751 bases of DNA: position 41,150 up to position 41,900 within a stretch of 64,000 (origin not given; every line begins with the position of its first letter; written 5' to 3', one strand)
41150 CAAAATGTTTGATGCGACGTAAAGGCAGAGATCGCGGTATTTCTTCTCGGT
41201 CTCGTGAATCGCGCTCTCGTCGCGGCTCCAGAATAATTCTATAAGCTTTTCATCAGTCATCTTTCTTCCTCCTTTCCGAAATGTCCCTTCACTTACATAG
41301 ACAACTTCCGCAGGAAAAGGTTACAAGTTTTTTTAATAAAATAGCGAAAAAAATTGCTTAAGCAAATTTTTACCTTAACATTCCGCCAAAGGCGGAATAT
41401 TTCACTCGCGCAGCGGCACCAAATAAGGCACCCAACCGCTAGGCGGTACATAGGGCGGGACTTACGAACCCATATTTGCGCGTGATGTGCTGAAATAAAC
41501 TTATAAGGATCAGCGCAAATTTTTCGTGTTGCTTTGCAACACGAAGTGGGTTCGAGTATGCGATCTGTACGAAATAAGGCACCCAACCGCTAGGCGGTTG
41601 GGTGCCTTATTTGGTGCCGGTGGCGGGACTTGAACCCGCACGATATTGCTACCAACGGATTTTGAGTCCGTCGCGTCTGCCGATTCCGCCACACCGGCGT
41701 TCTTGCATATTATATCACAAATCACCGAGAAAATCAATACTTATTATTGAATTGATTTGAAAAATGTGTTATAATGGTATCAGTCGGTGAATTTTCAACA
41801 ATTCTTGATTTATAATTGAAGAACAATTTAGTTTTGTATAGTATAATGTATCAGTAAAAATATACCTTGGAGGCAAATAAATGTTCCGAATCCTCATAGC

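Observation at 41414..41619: Diverged single copy of the same element behind tRNA-Leu(CAA): compensatory changes in three stems, T-arm mimic matched to its own tRNA, nested palindromes sharing the tRNA 3' end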

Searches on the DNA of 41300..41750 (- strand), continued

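Call 61: search_with_rna_model(model_id=R1, sources=[L111, L112, L113, L114, L115, L116, L117, L118, L119, L120, L121, L122, L123, L124, L125, L126, L127, L128, L129, L130, L131, L132, L133, L134, L135, L136, L137, L138, L139, L140, L141, L142], max_evalue=0.001)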
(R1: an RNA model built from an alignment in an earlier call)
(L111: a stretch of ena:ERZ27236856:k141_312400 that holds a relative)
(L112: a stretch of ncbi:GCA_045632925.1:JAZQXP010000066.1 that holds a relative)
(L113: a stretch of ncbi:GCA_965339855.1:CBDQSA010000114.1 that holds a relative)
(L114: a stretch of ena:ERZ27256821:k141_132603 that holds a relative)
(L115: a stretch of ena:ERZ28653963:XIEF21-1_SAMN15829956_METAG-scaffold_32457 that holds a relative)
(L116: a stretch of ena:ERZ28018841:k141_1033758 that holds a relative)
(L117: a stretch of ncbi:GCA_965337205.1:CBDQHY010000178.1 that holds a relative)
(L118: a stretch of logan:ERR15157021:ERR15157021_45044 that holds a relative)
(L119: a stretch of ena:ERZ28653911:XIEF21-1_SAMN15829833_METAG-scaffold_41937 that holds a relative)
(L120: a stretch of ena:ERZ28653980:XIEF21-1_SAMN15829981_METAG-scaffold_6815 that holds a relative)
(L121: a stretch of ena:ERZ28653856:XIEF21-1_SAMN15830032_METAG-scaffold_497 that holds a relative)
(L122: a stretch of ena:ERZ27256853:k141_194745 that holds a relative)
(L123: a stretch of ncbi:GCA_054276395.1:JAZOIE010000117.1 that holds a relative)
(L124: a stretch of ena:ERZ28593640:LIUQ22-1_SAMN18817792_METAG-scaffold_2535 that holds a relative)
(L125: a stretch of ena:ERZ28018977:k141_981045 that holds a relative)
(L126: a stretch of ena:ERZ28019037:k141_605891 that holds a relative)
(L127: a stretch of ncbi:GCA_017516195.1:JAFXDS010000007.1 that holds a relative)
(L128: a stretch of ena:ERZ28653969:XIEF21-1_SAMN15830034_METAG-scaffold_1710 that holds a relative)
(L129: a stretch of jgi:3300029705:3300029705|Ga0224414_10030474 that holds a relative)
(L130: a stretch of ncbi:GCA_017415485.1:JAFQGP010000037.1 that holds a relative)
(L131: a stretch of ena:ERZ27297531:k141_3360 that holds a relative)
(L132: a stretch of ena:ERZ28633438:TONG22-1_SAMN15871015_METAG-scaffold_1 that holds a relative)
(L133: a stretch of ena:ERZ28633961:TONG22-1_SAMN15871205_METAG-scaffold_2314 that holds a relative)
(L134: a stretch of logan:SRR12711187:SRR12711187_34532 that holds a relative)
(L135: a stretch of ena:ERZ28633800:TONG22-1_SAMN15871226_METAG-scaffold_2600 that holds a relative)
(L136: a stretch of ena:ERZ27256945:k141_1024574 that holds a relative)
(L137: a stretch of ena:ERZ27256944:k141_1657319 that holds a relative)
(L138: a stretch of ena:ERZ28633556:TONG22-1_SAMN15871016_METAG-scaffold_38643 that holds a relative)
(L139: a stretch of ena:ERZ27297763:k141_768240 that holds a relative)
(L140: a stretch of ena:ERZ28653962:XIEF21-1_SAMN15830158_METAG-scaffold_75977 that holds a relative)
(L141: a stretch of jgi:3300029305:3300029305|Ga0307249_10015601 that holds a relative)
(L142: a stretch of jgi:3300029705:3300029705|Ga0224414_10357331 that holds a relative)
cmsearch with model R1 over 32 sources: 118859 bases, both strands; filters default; matches with E-value up to 0.001: 35.
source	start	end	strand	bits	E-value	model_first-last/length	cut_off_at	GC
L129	1431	1566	+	130.4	7.9e-35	1-134/134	no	0.43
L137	11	146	+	130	9.9e-35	1-134/134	no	0.49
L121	1432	1567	+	129.5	1.5e-34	1-134/134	no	0.43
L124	1431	1566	+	129.5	1.5e-34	1-134/134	no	0.43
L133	544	679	+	128.1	3.4e-34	1-134/134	no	0.5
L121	1152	1286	+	117.1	4.8e-31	1-134/134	no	0.43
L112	1912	2042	-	115.3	1.6e-30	1-134/134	no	0.46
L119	926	1056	-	113.6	4.7e-30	1-134/134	no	0.47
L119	1077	1207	-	113.6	4.7e-30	1-134/134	no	0.47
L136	1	116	+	111.9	1.4e-29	19-134/134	5'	0.49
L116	1391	1521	-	110.8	2.9e-29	1-134/134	no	0.47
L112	2063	2193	-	110.7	3e-29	1-134/134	no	0.45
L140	28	162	+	110.6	3.3e-29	1-134/134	no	0.53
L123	1428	1563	+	108.7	1.2e-28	1-134/134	no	0.46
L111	2062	2193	-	97.7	1.5e-25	1-134/134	no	0.46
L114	2062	2193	-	92.3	5.4e-24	1-134/134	no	0.45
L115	2062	2193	-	92.3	5.4e-24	1-134/134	no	0.45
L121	1010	1140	+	74.4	6.5e-19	1-134/134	no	0.51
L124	1289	1419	+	74.4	6.5e-19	1-134/134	no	0.51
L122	1571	1701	+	68.7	2.6e-17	1-134/134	no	0.5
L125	1571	1701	+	68.7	2.6e-17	1-134/134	no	0.5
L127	1571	1701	+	68.7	2.6e-17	1-134/134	no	0.5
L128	1571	1701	+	68.7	2.6e-17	1-134/134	no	0.5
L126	1571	1701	+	68.2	3.7e-17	1-134/134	no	0.52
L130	640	770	+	68.2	3.7e-17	1-134/134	no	0.52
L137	166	263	+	48.1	2e-11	1-134/134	no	0.52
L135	1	66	+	47.6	2.6e-11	69-134/134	5'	0.47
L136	136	233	+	46.9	4.3e-11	1-134/134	no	0.51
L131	1609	1706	+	44.2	2.5e-10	1-134/134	no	0.5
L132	1609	1706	+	44.2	2.5e-10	1-134/134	no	0.5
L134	102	199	+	44.2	2.5e-10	1-134/134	no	0.5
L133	699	796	+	41.4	1.5e-09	1-134/134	no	0.52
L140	182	279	+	40.5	2.7e-09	1-134/134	no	0.53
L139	1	54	+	39.3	5.9e-09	81-134/134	5'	0.52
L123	1564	1697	+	38.1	1.3e-08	1-134/134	no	0.5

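Call 65: search_dna_similar(query=window:41440-41600:-, collection=phages, mode=distant, max_evalue=0.01, max_rows=10)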
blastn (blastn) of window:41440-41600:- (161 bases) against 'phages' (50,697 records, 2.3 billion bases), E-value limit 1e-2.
No match.

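Call 66: search_dna_similar(query=window:41440-41600:-, collection=plasmids, mode=distant, max_evalue=0.01, max_rows=10)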
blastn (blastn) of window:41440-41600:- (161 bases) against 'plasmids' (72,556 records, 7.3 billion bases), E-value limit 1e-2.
No match.
